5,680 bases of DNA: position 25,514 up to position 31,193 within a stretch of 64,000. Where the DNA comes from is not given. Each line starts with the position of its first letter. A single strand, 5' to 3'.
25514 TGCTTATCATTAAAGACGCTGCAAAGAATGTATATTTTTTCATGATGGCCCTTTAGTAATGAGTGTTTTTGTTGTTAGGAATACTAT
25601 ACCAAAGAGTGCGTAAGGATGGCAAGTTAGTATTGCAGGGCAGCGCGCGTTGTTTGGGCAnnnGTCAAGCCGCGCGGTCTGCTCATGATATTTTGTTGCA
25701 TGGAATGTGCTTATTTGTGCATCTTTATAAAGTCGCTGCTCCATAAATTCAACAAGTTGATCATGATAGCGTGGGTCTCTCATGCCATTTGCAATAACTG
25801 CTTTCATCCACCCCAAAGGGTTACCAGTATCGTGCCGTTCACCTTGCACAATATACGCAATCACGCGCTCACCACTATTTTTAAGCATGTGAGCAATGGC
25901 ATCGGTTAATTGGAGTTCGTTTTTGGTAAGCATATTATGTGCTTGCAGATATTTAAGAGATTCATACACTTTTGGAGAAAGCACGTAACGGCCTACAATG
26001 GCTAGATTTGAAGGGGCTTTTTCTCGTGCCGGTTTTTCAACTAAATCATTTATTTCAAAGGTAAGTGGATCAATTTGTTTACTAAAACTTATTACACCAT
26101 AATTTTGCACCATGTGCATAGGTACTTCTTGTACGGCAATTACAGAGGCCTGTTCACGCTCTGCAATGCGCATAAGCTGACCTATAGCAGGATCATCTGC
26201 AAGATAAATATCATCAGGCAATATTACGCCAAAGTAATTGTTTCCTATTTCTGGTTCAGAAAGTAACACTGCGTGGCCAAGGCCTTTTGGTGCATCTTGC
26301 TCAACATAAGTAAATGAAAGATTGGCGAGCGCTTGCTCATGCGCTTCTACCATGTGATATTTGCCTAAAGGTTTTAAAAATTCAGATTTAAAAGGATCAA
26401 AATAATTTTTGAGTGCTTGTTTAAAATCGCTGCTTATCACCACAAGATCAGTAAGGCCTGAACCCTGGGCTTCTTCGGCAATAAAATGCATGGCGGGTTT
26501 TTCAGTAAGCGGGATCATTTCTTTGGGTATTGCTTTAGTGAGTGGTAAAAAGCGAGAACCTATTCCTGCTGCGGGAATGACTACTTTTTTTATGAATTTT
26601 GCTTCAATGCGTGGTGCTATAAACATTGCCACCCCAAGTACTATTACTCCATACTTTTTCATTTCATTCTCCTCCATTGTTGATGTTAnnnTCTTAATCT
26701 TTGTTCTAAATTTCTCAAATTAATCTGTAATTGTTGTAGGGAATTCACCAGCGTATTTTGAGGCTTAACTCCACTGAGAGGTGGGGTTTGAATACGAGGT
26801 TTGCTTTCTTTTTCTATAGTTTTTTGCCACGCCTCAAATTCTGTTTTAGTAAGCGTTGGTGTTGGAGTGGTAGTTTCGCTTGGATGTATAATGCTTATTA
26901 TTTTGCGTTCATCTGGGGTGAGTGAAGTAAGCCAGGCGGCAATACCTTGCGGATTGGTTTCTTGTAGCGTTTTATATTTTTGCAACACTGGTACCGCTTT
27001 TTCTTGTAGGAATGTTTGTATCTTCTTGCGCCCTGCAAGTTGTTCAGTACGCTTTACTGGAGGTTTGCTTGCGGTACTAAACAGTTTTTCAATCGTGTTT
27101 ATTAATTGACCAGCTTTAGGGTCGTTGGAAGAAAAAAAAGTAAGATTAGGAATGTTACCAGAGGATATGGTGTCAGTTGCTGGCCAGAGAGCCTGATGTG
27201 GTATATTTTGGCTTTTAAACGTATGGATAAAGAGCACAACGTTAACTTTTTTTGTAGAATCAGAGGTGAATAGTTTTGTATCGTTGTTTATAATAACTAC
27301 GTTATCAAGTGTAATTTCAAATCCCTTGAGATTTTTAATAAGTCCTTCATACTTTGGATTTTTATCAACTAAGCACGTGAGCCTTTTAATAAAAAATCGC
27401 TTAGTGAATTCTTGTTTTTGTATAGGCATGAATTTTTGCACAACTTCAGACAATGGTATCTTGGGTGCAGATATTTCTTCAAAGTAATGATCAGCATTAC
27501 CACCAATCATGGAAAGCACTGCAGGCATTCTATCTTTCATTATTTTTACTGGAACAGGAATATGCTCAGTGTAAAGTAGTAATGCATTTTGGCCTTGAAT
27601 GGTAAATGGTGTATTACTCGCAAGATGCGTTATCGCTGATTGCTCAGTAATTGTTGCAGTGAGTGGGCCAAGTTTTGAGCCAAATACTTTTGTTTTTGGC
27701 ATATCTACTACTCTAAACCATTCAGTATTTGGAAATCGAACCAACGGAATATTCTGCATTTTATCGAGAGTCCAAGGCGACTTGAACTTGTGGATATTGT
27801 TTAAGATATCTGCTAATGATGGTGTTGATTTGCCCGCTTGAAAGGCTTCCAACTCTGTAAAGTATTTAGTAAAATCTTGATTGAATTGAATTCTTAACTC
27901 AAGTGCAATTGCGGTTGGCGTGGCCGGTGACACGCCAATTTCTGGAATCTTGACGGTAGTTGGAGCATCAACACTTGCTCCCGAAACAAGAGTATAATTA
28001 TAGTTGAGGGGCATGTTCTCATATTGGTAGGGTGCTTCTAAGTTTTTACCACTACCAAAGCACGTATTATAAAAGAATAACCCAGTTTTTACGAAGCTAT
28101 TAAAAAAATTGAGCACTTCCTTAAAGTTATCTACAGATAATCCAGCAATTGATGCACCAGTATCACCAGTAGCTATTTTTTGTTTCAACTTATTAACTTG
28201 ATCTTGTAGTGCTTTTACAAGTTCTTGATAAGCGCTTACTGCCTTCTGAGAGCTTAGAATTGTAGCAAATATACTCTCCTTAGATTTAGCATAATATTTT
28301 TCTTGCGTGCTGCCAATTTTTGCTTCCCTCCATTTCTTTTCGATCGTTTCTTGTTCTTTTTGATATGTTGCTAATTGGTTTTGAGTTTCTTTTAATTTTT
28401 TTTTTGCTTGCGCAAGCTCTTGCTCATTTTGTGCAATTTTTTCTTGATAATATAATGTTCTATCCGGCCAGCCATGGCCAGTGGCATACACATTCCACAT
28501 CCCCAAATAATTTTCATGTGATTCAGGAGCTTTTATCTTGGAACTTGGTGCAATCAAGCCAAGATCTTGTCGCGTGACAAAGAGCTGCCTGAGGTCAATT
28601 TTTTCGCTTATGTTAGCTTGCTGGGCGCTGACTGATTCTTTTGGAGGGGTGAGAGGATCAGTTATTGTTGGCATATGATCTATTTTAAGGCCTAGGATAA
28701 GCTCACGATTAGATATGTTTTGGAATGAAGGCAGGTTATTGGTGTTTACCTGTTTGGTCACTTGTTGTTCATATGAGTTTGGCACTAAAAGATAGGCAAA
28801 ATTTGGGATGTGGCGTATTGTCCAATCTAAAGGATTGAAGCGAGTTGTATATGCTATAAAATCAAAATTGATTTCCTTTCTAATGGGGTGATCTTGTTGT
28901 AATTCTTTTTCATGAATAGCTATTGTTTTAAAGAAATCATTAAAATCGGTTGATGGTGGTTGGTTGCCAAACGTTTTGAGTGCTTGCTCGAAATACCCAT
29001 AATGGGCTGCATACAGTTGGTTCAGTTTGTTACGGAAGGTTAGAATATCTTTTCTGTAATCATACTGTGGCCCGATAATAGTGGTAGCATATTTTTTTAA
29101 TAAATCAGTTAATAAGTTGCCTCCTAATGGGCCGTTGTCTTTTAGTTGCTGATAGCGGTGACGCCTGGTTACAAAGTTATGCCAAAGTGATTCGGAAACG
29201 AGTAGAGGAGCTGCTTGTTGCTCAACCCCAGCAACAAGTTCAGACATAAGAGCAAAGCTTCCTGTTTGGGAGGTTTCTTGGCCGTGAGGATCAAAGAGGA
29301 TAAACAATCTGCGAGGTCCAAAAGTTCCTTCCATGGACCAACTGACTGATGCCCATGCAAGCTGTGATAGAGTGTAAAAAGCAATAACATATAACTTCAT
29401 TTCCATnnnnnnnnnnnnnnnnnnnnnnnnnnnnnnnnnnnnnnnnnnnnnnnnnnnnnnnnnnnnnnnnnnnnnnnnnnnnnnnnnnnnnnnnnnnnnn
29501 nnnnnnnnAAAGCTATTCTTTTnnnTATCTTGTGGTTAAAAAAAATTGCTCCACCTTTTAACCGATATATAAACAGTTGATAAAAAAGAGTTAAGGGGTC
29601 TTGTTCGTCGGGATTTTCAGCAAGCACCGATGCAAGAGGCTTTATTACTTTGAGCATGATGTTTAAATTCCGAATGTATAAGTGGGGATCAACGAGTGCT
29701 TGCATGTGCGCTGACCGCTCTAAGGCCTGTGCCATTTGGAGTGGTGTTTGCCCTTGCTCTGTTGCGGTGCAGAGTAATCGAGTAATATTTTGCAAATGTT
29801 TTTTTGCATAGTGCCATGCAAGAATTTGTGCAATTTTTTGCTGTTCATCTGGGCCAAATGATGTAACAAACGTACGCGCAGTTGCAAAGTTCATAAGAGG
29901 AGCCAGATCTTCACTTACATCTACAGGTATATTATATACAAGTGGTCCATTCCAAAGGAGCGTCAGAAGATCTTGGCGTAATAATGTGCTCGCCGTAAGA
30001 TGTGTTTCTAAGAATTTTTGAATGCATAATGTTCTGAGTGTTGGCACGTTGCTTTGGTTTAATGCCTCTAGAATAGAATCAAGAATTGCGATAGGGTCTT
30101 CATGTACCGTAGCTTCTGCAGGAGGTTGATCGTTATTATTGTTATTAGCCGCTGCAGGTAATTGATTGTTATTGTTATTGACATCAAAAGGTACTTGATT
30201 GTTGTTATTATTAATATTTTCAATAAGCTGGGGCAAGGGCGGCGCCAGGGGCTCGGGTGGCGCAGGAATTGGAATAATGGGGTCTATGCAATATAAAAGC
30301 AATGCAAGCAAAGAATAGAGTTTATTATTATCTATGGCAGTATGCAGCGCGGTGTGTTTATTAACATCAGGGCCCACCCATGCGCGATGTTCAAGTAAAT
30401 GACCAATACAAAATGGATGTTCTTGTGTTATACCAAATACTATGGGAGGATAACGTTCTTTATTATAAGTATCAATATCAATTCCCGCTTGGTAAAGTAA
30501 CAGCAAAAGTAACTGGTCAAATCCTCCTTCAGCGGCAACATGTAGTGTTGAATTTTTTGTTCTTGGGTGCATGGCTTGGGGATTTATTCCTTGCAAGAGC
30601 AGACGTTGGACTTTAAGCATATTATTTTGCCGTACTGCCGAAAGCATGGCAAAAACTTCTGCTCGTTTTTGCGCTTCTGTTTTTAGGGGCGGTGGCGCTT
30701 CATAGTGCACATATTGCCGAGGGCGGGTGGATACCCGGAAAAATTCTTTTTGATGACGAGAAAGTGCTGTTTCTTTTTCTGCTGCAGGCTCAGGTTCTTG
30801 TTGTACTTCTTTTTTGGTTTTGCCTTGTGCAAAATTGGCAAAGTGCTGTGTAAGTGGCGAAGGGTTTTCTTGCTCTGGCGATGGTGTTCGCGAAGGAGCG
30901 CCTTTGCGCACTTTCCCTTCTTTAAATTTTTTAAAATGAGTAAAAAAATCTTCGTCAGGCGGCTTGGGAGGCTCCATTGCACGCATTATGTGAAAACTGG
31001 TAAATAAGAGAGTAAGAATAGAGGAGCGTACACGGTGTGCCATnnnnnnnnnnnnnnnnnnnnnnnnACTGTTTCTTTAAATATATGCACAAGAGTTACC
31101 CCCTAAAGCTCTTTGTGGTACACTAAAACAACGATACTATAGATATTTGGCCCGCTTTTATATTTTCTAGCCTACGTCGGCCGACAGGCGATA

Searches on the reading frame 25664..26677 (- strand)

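Call 57: search_protein_families(library=pfam, proteins=[window:25664-26677:-], max_evalue=0.0001)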
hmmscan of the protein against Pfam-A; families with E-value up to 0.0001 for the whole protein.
window:25664-26677:- (338 aa): 2 families
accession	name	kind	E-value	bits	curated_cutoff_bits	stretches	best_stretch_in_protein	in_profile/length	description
PF00483.29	NTP_transferase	-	5.9e-27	95.2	21.2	1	32-287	2-232/245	Nucleotidyl transferase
PF12804.13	NTP_transf_3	-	2.1e-05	25.2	27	0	32-183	1-122/160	MobA-like NTP transferase domain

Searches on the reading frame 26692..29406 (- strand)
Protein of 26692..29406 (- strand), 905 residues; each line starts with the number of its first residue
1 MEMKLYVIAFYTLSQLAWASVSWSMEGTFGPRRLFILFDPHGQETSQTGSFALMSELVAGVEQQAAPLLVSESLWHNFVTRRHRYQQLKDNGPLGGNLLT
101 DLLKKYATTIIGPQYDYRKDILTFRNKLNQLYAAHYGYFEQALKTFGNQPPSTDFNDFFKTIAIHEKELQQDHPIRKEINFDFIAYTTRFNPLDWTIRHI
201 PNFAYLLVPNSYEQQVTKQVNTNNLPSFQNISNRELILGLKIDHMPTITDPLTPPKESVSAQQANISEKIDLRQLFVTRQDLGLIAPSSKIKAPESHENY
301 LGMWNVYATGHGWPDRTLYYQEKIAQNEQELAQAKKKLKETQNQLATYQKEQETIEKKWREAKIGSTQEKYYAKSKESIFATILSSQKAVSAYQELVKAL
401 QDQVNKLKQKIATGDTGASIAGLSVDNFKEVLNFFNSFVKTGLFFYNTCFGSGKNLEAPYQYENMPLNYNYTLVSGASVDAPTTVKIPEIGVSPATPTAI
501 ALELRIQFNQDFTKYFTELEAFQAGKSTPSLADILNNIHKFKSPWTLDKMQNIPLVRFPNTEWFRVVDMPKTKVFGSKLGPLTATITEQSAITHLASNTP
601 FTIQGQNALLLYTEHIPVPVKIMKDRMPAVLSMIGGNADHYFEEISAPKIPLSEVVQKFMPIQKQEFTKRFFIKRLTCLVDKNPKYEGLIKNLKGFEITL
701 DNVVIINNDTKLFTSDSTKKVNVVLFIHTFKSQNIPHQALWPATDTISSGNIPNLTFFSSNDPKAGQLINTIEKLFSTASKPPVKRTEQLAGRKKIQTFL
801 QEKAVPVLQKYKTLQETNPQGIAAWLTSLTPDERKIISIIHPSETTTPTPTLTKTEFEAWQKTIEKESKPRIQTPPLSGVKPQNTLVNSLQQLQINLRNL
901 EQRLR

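Call 8: search_protein_families(library=pfam, proteins=[window:26692-29406:-], max_evalue=0.01)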
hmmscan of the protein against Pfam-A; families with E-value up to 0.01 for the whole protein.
window:26692-29406:- (905 aa): 1 family
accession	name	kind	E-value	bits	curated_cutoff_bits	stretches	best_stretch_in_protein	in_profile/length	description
PF03961.19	FapA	-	8.4e-06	26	31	0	331-415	151-230/272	Flagellar Assembly Protein A beta solenoid domain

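Call 17: find_homologous_proteins(query=window:26692-29406:-)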
Query window:26692-29406:- (905 aa): 10 proteins with E <= 0.001 among 8000 candidates.
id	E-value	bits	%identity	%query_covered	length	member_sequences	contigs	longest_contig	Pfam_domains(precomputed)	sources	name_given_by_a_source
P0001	0.0e+0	2050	100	100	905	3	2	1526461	PF03961.20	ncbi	ncbi:MAG: PspA/IM30 family protein [Candidatus Babeliales bacterium]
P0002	1.1e-266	906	49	98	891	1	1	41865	-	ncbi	-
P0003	1.6e-264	899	48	99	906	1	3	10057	-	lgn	-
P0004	6.9e-256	870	48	100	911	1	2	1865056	-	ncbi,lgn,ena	-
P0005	7.1e-246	837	47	97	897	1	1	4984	-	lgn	-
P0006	3.2e-236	805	46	97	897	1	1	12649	-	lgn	-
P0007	2.0e-196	674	42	98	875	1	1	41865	-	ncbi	-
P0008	1.5e-190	654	40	98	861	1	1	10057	-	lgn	-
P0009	1.5e-157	545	38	96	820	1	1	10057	-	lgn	-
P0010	2.8e-157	544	39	96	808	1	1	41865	-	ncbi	-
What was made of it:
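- Tried and rejected: The source genome did show up through P0001 (call 17).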

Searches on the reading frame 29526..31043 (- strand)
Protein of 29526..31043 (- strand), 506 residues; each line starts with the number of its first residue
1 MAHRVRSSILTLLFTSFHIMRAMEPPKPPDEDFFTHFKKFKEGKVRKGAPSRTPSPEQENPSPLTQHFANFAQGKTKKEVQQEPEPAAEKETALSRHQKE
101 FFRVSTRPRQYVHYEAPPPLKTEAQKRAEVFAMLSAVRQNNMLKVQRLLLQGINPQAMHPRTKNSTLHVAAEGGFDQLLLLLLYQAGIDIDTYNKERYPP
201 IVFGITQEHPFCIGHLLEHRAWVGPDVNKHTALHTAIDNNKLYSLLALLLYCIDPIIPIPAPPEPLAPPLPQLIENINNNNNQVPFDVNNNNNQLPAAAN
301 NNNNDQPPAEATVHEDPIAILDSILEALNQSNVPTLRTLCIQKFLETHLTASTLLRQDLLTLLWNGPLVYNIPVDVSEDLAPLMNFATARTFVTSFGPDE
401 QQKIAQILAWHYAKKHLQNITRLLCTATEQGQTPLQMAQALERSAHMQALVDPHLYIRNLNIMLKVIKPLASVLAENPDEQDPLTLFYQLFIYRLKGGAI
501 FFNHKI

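Call 8: search_protein_families(library=pfam, proteins=[window:29526-31043:-], max_evalue=0.01)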
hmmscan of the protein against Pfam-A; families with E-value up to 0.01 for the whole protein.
window:29526-31043:- (506 aa): 4 families
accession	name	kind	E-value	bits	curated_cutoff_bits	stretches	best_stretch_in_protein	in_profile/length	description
PF12796.13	Ank_2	-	5.8e-09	36.8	27.3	1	167-249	1-80/90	Ankyrin repeats (3 copies)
PF00023.36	Ank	-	5.1e-05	23.8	21.1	0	165-194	4-32/33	Ankyrin repeat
PF13606.12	Ank_3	-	0.00025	21.7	22.3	0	230-254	3-23/30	Ankyrin repeat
PF13637.12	Ank_4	-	0.00025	21.7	22.7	0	135-179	3-46/50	Ankyrin repeats (many copies)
